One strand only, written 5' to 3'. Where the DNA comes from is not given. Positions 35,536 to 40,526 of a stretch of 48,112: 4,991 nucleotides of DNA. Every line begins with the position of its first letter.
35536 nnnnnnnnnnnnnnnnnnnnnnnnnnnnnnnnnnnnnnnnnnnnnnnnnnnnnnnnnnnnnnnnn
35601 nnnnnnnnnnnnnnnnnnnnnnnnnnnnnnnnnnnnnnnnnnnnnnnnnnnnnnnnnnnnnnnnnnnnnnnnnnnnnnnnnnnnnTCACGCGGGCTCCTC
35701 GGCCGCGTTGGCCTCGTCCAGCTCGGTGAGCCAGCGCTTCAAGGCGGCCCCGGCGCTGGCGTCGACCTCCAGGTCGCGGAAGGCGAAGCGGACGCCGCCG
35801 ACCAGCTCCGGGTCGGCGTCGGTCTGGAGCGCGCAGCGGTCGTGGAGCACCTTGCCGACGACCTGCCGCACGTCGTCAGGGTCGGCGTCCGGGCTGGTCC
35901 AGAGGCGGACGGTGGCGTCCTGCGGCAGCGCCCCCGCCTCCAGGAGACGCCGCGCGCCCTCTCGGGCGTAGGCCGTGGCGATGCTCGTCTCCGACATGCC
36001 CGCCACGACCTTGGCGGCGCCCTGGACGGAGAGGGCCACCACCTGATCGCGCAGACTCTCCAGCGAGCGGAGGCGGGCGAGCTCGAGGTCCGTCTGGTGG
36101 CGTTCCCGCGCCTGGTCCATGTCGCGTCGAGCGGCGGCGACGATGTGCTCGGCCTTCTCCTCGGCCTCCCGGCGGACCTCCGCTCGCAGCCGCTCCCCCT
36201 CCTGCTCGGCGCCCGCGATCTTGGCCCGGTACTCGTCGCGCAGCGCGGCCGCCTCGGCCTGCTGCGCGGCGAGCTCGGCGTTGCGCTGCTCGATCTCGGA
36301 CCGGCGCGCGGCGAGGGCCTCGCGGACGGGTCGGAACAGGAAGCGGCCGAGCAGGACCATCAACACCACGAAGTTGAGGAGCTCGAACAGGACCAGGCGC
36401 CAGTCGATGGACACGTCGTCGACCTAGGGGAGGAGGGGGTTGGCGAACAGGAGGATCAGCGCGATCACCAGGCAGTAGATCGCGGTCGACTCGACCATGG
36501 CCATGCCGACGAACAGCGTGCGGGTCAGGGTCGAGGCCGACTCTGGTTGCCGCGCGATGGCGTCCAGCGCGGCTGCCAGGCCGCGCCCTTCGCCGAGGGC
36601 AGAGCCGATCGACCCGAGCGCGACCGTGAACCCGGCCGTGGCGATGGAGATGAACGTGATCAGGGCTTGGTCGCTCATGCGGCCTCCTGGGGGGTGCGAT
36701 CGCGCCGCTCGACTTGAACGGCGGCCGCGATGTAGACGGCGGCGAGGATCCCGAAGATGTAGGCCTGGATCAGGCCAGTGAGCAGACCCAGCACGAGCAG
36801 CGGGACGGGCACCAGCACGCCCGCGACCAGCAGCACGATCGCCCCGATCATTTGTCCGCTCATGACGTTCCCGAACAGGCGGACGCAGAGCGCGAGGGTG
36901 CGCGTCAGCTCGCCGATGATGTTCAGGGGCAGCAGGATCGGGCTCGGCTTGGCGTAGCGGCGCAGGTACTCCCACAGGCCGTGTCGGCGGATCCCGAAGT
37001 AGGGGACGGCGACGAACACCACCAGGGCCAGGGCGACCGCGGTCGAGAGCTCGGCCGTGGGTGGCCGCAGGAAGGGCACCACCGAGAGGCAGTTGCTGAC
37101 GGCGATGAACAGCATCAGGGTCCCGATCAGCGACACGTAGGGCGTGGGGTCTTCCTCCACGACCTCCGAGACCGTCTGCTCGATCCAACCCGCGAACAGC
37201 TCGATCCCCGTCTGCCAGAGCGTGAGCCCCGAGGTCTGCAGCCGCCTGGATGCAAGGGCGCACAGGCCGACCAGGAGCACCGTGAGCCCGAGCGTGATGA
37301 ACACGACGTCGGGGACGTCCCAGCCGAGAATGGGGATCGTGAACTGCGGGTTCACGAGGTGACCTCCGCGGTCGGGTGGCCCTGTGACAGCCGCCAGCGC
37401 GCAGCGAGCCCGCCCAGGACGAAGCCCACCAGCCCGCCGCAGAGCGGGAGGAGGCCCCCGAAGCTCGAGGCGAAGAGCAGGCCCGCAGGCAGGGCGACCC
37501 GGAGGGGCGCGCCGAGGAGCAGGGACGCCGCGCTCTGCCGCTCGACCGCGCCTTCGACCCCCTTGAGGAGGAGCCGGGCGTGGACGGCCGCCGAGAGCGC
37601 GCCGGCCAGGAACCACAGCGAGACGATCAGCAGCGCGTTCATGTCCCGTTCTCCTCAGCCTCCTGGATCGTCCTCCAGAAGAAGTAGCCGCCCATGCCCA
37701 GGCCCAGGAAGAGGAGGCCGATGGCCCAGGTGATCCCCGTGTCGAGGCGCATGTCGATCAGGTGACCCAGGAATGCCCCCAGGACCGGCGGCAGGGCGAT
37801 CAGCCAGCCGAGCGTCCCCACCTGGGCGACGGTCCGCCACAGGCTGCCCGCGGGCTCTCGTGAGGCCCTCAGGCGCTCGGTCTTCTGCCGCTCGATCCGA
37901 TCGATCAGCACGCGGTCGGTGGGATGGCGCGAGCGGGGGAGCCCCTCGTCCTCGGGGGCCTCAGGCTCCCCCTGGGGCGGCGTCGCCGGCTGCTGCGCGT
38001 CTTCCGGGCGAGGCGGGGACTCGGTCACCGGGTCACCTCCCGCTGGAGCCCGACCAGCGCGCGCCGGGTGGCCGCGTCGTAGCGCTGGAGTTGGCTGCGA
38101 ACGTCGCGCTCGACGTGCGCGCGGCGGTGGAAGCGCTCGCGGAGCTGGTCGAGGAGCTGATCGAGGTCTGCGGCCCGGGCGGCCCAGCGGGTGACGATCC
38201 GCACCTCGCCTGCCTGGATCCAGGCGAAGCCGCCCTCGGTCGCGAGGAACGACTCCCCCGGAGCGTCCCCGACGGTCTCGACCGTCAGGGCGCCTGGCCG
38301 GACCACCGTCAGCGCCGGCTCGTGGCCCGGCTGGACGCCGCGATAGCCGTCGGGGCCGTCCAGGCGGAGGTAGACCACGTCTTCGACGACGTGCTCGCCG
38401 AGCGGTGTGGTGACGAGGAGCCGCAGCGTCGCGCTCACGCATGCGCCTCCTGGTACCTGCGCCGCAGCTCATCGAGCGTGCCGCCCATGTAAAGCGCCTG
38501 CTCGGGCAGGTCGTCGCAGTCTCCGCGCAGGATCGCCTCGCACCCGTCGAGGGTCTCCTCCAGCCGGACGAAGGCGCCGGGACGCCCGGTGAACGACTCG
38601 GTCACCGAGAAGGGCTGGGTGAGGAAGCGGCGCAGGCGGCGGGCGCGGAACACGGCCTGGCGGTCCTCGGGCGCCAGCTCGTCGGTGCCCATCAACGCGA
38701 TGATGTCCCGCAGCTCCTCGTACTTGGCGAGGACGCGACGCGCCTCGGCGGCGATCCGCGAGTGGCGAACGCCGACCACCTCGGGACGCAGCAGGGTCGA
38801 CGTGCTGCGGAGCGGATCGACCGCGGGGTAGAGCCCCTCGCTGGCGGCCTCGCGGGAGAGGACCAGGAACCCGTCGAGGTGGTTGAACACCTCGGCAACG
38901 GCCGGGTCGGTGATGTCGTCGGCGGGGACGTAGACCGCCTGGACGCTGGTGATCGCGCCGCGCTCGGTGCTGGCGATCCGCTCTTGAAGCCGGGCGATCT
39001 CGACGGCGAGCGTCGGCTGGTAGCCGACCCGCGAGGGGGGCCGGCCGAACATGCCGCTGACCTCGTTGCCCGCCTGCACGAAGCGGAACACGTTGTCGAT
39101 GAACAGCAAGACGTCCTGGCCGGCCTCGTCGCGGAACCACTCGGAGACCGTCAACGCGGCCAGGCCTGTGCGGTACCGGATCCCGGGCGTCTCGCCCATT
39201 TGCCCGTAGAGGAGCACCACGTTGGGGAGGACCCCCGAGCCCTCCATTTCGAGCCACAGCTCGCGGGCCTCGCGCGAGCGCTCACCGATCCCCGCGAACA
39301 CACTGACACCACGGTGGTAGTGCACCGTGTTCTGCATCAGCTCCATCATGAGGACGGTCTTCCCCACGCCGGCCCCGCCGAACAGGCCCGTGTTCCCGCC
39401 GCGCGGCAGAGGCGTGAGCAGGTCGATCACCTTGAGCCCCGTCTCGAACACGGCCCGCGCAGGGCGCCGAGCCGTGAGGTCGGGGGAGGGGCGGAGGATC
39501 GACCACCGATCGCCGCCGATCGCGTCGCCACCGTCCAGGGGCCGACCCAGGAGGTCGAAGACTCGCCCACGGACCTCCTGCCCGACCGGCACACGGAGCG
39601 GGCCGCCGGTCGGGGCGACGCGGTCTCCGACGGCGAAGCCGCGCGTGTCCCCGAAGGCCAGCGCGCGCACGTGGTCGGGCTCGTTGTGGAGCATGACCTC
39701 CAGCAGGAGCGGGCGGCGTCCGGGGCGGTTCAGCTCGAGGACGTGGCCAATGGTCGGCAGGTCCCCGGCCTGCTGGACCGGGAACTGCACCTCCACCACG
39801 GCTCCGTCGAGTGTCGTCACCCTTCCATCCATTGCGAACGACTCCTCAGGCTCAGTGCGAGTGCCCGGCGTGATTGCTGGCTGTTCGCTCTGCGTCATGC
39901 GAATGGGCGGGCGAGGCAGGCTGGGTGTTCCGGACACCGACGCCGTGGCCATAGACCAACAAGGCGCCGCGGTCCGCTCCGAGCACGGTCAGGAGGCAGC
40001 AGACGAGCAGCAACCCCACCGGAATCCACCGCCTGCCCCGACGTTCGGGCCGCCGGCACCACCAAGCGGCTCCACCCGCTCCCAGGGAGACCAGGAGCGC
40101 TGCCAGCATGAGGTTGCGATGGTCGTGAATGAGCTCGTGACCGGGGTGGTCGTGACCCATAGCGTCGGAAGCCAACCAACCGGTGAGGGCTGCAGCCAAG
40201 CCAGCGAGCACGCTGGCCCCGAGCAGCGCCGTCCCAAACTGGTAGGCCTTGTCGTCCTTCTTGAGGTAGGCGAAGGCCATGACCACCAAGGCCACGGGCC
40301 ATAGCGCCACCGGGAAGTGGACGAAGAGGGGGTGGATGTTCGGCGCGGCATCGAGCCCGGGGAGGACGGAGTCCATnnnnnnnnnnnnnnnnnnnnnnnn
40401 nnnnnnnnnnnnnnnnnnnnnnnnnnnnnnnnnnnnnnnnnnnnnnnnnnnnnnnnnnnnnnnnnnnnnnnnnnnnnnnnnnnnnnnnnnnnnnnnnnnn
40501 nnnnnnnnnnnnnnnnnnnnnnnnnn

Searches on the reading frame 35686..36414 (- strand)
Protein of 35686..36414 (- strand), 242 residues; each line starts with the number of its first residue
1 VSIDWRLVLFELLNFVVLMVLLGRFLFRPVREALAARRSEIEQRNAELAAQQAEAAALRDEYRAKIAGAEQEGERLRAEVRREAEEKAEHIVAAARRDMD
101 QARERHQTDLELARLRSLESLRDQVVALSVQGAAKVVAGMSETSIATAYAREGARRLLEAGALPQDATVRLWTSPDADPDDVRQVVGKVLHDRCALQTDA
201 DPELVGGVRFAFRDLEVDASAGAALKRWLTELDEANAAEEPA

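Call 11: search_protein_families(library=pfam, proteins=[window:35686-36414:-], max_evalue=0.01)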
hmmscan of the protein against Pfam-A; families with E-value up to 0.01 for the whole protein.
window:35686-36414:- (242 aa): 2 families
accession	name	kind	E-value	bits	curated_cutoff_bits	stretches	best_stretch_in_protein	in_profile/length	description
PF00430.23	ATP-synt_B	-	2.9e-20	73.1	28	1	9-136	3-130/132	ATP synthase B/B' CF(0)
PF14362.11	DUF4407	-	0.0019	18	31.3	1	31-114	133-215/297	Domain of unknown function (DUF4407)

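Call 37: search_protein_families(library=ncbifam, proteins=[window:35686-36414:-], max_evalue=0.001)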
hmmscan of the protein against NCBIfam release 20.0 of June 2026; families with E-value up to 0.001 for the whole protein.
window:35686-36414:- (242 aa): 20 families
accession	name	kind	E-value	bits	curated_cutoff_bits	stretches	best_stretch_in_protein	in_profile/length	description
TIGR03321.1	alt_F1F0_F0_B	exception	3.1e-23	82.8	224.7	1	1-210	1-223/246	alternate F1F0 ATPase, F0 subunit B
NF011044.0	PRK14474.1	equivalog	2.2e-21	76.5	339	1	1-145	1-145/258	F0F1 ATP synthase subunit B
NF009992.0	PRK13461.1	equivalog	4.2e-20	71.9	127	1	1-136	1-136/159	F0F1 ATP synthase subunit B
NF011043.0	PRK14473.1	equivalog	4.3e-17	62.5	168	1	2-138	5-141/164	F0F1 ATP synthase subunit B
TIGR01144.1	ATP_synt_b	equivalog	2.1e-16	60.1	65.5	1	12-138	2-128/147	F0F1 ATP synthase subunit B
NF005607.0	PRK07353.1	equivalog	1.2e-14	54.4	131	1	12-137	27-152/155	F0F1 ATP synthase subunit B'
NF009987.0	PRK13453.1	equivalog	1.8e-14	53.9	172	1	3-138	16-151/173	F0F1 ATP synthase subunit B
NF004412.0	PRK05759.1-3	equivalog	1.4e-13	51.1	156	1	8-139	30-161/185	F0F1 ATP synthase subunit B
NF004411.0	PRK05759.1-2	equivalog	2.8e-12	47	131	1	9-138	8-137/156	F0F1 ATP synthase subunit B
NF009991.0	PRK13460.1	equivalog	5.1e-12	46.1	183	1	5-137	16-148/173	F0F1 ATP synthase subunit B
NF005606.0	PRK07352.1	equivalog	7.8e-12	45.3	137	1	11-134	26-149/175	F0F1 ATP synthase subunit B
NF009961.0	PRK13428.1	equivalog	1.6e-11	44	328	1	11-138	7-134/445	F0F1 ATP synthase subunit B/delta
NF006293.0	PRK08476.1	equivalog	2e-11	44.3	118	1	2-125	4-127/141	F0F1 ATP synthase subunit B'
NF011042.0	PRK14472.1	equivalog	5.3e-10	39.5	198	1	7-139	20-152/175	F0F1 ATP synthase subunit B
NF011041.0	PRK14471.1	equivalog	1.7e-07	31.3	200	1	5-137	8-140/164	F0F1 ATP synthase subunit B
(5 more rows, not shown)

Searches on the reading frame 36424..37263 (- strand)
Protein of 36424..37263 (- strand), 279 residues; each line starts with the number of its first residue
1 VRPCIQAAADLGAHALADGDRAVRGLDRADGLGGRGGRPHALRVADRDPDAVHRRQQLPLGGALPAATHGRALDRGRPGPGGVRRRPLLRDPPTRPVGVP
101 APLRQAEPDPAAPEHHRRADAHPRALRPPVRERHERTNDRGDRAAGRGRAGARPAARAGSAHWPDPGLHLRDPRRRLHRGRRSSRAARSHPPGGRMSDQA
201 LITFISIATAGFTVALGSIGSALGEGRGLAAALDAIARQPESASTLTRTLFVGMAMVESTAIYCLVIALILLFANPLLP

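Call 11: search_protein_families(library=pfam, proteins=[window:36424-37263:-], max_evalue=0.01)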
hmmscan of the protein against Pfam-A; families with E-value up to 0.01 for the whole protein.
window:36424-37263:- (279 aa): 1 family
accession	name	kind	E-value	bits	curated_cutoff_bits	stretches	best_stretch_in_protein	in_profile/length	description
PF00137.26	ATP-synt_C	-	1.5e-15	57.6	24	1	210-271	3-60/60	ATP synthase subunit C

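Call 37: search_protein_families(library=ncbifam, proteins=[window:36424-37263:-], max_evalue=0.001)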
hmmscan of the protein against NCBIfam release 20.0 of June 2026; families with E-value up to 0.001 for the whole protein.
window:36424-37263:- (279 aa): 17 families
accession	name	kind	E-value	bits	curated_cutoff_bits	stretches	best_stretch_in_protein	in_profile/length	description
NF009998.0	PRK13468.1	equivalog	1.7e-37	127.6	116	1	197-277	2-82/88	F0F1 ATP synthase subunit C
TIGR03322.1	alt_F1F0_F0_C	exception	3.3e-33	114.1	130.85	1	200-277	4-81/86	alternate F1F0 ATPase, F0 subunit C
NF005608.0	PRK07354.1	equivalog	1.4e-18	67.3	128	1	201-277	4-80/81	F0F1 ATP synthase subunit C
NF006295.0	PRK08482.1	equivalog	1.1e-16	61.3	135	1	194-278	20-104/105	F0F1 ATP synthase subunit C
TIGR01260.1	ATP_synt_c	equivalog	1.2e-15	57.3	43.95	1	218-274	2-58/58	ATP synthase F0 subunit C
NF009999.0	PRK13471.1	equivalog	6.8e-15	55.1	124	1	199-274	9-84/85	F0F1 ATP synthase subunit C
NF005521.0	PRK07159.1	equivalog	1.5e-13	50.6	122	1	210-273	37-99/101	F0F1 ATP synthase subunit C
NF005363.0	PRK06876.1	equivalog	1.8e-13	50.1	71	1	207-277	9-79/80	F0F1 ATP synthase subunit C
NF005733.0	PRK07558.1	equivalog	9.9e-13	48.1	85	1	210-274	11-74/75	F0F1 ATP synthase subunit C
NF005900.0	PRK07874.1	equivalog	1.3e-09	38.2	114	1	203-270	14-79/80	ATP synthase F0 subunit C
NF009996.0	PRK13466.1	equivalog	1.2e-08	34.9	110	1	213-271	7-65/66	F0F1 ATP synthase subunit C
NF004532.0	PRK05880.1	equivalog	2.3e-08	34.1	120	1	200-276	5-81/83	F0F1 ATP synthase subunit C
NF009997.0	PRK13467.1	equivalog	1.5e-07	31.3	98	1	212-271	6-65/66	F0F1 ATP synthase subunit C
NF009995.0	PRK13464.1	equivalog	2.4e-06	28.1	168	1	207-277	17-86/101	F0F1 ATP synthase subunit B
NF004888.0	PRK06251.1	equivalog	1.6e-05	24.9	101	1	203-275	32-101/102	V-type ATP synthase subunit K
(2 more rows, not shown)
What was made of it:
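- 33014..39851 (-): N-ATPase operon in the order beta, epsilon, AtpQ, AtpR-like, a, c, b, alpha, gamma, followed by a 96-aa zinc-ribbon lipoprotein paralogue (33014-33304). Calls 11 and 37 (best NCBIfam hits are 'alternate F1F0 ATPase').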

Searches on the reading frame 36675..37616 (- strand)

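Call 37: search_protein_families(library=ncbifam, proteins=[window:36675-37616:-], max_evalue=0.001)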
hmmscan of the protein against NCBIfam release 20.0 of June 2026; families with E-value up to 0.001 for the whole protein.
window:36675-37616:- (313 aa): 14 families
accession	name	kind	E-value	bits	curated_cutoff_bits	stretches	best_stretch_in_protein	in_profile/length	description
NF004481.0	PRK05815.2-3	equivalog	1.2e-69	234.4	227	1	107-305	24-223/225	F0F1 ATP synthase subunit A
NF009955.0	PRK13421.1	equivalog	1.2e-67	227.8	302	1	101-308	19-225/231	F0F1 ATP synthase subunit A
TIGR03306.1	altF1_A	exception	4.3e-67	225.9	302.1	1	105-300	20-216/217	alternate F1F0 ATPase, F0 subunit A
NF009954.0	PRK13420.1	equivalog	3.8e-65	219.8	272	1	93-307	11-224/229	F0F1 ATP synthase subunit A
NF004486.0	PRK05815.3-4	equivalog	1.5e-36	126.3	272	1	92-300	15-223/224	F0F1 ATP synthase subunit A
TIGR01131.1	ATP_synt_6_or_A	equivalog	2.8e-31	109.2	102.6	1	105-299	14-226/227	F0F1 ATP synthase subunit A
NF004479.0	PRK05815.1-4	equivalog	7.3e-30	104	268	1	97-303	13-237/238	F0F1 ATP synthase subunit A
NF004484.0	PRK05815.3-2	equivalog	1.1e-28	100.6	234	1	90-298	6-222/226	F0F1 ATP synthase subunit A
NF004482.0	PRK05815.2-4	equivalog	3.7e-22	79.2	225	1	112-302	39-250/252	F0F1 ATP synthase subunit A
NF004485.0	PRK05815.3-3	equivalog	7.5e-19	68.2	249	1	138-295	62-247/281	F0F1 ATP synthase subunit A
NF009953.0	PRK13419.1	equivalog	8.9e-18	64.7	460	1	139-308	151-338/346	F0F1 ATP synthase subunit A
NF004477.0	PRK05815.1-1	equivalog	4.1e-17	62.5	280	1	103-300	42-265/268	F0F1 ATP synthase subunit A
NF004487.0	PRK05815.3-5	equivalog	2.4e-16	59.8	224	2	145-266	71-184/269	F0F1 ATP synthase subunit A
NF009952.0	PRK13417.1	equivalog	0.00023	20.7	531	0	227-299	264-348/352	F0F1 ATP synthase subunit A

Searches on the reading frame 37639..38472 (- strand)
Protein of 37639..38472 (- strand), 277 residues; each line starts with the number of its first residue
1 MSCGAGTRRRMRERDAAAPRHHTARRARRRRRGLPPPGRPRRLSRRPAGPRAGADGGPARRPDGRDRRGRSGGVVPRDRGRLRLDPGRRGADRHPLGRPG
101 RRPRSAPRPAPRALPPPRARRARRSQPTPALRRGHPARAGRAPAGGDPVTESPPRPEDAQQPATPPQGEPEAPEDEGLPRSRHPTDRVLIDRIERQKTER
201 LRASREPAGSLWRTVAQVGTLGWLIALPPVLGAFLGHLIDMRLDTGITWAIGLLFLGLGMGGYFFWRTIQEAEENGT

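Call 37: search_protein_families(library=ncbifam, proteins=[window:37639-38472:-], max_evalue=0.001)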
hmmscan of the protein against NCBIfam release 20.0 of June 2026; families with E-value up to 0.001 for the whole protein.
window:37639-38472:- (277 aa): 1 family
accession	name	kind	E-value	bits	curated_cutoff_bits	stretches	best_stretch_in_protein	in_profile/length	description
TIGR02230.1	ATPase_gene1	hypoth_equivalog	3.7e-12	46.4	46.7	1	185-271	12-98/100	putative F0F1-ATPase subunit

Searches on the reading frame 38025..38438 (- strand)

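Call 11: search_protein_families(library=pfam, proteins=[window:38025-38438:-], max_evalue=0.01)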
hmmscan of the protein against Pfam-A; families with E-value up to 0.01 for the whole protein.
window:38025-38438:- (137 aa): 1 family
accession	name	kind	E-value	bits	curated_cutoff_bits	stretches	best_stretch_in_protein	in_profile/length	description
PF02823.21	ATP-synt_DE_N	-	1.7e-12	47.5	27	1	5-84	1-78/80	ATP synthase, Delta/Epsilon chain, beta-sandwich domain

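Call 37: search_protein_families(library=ncbifam, proteins=[window:38025-38438:-], max_evalue=0.001)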
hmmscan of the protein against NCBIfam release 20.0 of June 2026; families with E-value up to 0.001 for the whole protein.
window:38025-38438:- (137 aa): 17 families
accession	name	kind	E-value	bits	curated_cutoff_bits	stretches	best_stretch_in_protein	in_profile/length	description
NF009981.0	PRK13447.1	equivalog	9.1e-13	48.1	160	1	1-133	1-134/151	F0F1 ATP synthase subunit epsilon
NF009980.0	PRK13446.1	equivalog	2.5e-11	43.6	129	1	1-132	1-129/136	F0F1 ATP synthase subunit epsilon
NF001847.0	PRK00571.1-4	equivalog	3.7e-11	42.9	135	1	25-95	24-92/139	F0F1 ATP synthase subunit epsilon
NF004871.0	PRK06228.1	equivalog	8.9e-11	41.7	135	1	3-133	3-132/133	F0F1 ATP synthase subunit epsilon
TIGR01216.1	ATP_synt_epsi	equivalog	3e-10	40.2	67.25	1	5-94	2-89/130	ATP synthase F1 subunit epsilon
TIGR03166.1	alt_F1F0_F1_eps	hypoth_equivalog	9e-10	38.5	100.1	1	7-123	2-117/122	alternate F1F0 ATPase, F1 subunit epsilon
NF001846.0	PRK00571.1-3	equivalog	6.7e-09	36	132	1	3-137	2-130/137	F0F1 ATP synthase subunit epsilon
NF011322.0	PRK14735.1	equivalog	1e-07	32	202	1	18-132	16-127/139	F0F1 ATP synthase subunit epsilon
NF011323.0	PRK14736.1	subfamily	2e-07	31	145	1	20-122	19-116/133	F0F1 ATP synthase subunit epsilon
NF001851.0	PRK00571.2-4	equivalog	2.1e-07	31.1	131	1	19-120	22-116/135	F0F1 ATP synthase subunit epsilon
NF009983.0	PRK13449.1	equivalog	1.2e-06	28.8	106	1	5-82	4-80/88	ATP synthase F1 subunit epsilon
NF009977.0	PRK13442.1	equivalog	2.3e-06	27.7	80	1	30-93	31-92/102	F0F1 ATP synthase subunit epsilon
NF009978.0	PRK13443.1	equivalog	2.9e-06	27.5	148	1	10-101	10-103/136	F0F1 ATP synthase subunit epsilon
NF009982.0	PRK13448.1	equivalog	5e-06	26.7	146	1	21-94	20-90/135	F0F1 ATP synthase subunit epsilon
NF009979.0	PRK13444.1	equivalog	3.9e-05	24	163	1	22-94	23-92/127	F0F1 ATP synthase subunit epsilon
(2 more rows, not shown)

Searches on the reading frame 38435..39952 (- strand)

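Call 15: search_protein_families(library=pfam, proteins=[window:38435-39952:-], max_evalue=0.01)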
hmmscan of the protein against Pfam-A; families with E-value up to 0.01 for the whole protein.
window:38435-39952:- (505 aa): 4 families
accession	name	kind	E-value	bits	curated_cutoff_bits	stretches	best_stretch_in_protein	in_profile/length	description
PF00006.31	ATP-synt_ab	-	8.5e-69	231.9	29.5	1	172-385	1-213/213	ATP synthase alpha/beta family, nucleotide-binding domain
PF22919.1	ATP-synt_VA_C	-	3.9e-11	43.3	24.7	1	391-470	6-87/101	C-terminal domain of V and A type ATP synthase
PF02874.29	ATP-synt_ab_N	-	5.9e-06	27.1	20.9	1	50-116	6-69/69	ATP synthase alpha/beta family, beta-barrel domain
PF13481.12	AAA_25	-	0.0093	16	27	0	182-240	30-84/195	AAA domain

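Call 37: search_protein_families(library=ncbifam, proteins=[window:38435-39952:-], max_evalue=0.001)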
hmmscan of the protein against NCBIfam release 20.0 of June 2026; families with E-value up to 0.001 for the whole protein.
window:38435-39952:- (505 aa): 34 families (the best 25 are shown)
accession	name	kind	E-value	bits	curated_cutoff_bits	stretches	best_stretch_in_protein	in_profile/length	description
TIGR03305.1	alt_F1F0_F1_bet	exception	2.5e-175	583.5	752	1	43-495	1-448/449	alternate F1F0 ATPase, F1 subunit beta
TIGR01039.1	atpD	equivalog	1.4e-174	581.2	462.85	1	42-498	2-457/462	F0F1 ATP synthase subunit beta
NF045858.1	glide_MMOB1670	exception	1.9e-142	476.3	850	1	37-503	224-693/705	MMOB1670 family gliding motility ATPase complex subunit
NF045934.1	MSC_0618_beta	exception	2.1e-113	379.5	570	1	43-492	1-447/451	MSC_0618 family F1-like ATPase beta subunit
TIGR02546.1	III_secr_ATP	equivalog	9.2e-73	245.3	604.75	1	39-451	3-408/423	type III secretion system ATPase SctN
TIGR01026.1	fliI_yscN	subfamily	4.1e-71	240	379.5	1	37-451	19-425/440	FliI/YscN family ATPase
TIGR03496.1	FliI_clade1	equivalog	4.6e-69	233.2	619.1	1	44-451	2-401/414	flagellar protein export ATPase FliI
TIGR03498.1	FliI_clade3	equivalog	6.4e-69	232.6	587.45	1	43-447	1-400/418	flagellar protein export ATPase FliI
NF005391.0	PRK06936.1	equivalog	4.4e-63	213.6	657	1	39-453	21-426/439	type III secretion system ATPase SctN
TIGR03497.1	FliI_clade2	equivalog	3.9e-62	210.5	629.8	1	43-448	1-396/413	flagellar protein export ATPase FliI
NF006575.0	PRK09099.1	subfamily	3.5e-60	204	706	1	98-448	77-424/443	type III secretion system ATPase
NF005295.0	PRK06820.1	equivalog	6e-59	200.1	690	1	48-451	29-425/440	EscN/YscN/HrcN family type III secretion system ATPase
NF006012.0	PRK08149.1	equivalog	1.8e-53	182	594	1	99-454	63-419/431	type III secretion system ATPase SctN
NF006290.1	PRK08472.1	equivalog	5.2e-53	180.4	644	1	59-453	30-421/433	flagellar protein export ATPase FliI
NF005535.1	PRK07196.1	equivalog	9.7e-49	166.5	715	1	98-448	69-417/434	flagellar protein export ATPase FliI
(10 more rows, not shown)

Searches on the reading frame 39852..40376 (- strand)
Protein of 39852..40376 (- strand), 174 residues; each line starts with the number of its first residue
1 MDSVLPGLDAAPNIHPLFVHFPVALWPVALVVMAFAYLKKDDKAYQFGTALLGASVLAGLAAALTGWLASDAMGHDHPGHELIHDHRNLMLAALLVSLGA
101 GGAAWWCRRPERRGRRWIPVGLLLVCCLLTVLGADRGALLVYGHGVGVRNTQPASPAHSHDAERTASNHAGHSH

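Call 15: search_protein_families(library=pfam, proteins=[window:39852-40376:-], max_evalue=0.01)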
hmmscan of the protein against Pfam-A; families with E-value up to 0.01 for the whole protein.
window:39852-40376:- (174 aa): 2 families
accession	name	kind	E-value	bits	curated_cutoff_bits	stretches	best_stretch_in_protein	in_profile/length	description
PF09990.14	DUF2231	-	3.5e-15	56.7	26.4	1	13-149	3-138/139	Predicted membrane protein (DUF2231)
PF07690.21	MFS_1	-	0.0012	18.3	33.4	0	89-148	244-310/347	Major Facilitator Superfamily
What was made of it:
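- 39852..40376 (-): DUF2231 membrane protein, first gene of the - strand operon. Pfam PF09990 (call 15).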

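Call 37: search_protein_families(library=ncbifam, proteins=[window:39852-40376:-], max_evalue=0.001)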
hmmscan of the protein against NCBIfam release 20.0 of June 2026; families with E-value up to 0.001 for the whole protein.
window:39852-40376:- (174 aa): 0 families

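Call 69: find_related_loci(query=window:39852-40376:-, collection=metagenome_contigs, flank=4000)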
Query window:39852-40376:- (174 aa) in metagenome_contigs; peptide patterns used: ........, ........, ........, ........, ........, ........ (x = any residue, [..] = any of these).
552 stretches matched a pattern; 131 encode a relative of the query (tblastn E <= 1e-3); the best 80 are kept; 80 distinct loci.
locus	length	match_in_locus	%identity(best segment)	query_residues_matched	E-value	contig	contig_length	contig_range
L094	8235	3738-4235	94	1-166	1e-91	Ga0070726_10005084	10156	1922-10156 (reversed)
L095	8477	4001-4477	65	1-159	3e-54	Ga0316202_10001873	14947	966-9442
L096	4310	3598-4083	43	3-171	2e-33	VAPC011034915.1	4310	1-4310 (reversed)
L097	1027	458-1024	38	5-174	2e-34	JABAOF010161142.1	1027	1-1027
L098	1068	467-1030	37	1-174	2e-31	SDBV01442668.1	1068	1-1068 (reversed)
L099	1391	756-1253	42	1-174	1e-30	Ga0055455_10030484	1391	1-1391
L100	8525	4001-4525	39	1-173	9e-30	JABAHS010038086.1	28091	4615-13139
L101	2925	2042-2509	49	1-157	2e-29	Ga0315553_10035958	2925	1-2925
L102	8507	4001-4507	39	1-169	2e-27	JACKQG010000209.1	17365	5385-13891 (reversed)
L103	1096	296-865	35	4-174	3e-28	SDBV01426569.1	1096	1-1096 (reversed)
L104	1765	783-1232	34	5-148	9e-26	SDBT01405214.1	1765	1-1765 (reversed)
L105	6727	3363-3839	39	1-149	2e-24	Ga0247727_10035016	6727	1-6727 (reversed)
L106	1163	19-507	36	5-161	4e-24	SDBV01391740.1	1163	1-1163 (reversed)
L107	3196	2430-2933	38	1-162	1e-23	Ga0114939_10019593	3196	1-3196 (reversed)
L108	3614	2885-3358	34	1-158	1e-23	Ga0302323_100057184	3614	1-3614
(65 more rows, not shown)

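Call 73: search_protein_families(library=pfam, proteins=[L095:4535-5899:+, L095:452-1159:+, L095:7054-7992:-], max_evalue=0.01)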
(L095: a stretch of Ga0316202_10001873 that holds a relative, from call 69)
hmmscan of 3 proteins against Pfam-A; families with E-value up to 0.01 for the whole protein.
L095:4535-5899:+ (454 aa): 1 family
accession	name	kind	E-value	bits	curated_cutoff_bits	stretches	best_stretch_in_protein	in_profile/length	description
PF02321.23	OEP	-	2.4e-43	148.6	22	2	256-445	1-187/187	Outer membrane efflux protein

L095:452-1159:+ (235 aa): 0 families

L095:7054-7992:- (312 aa): 0 families
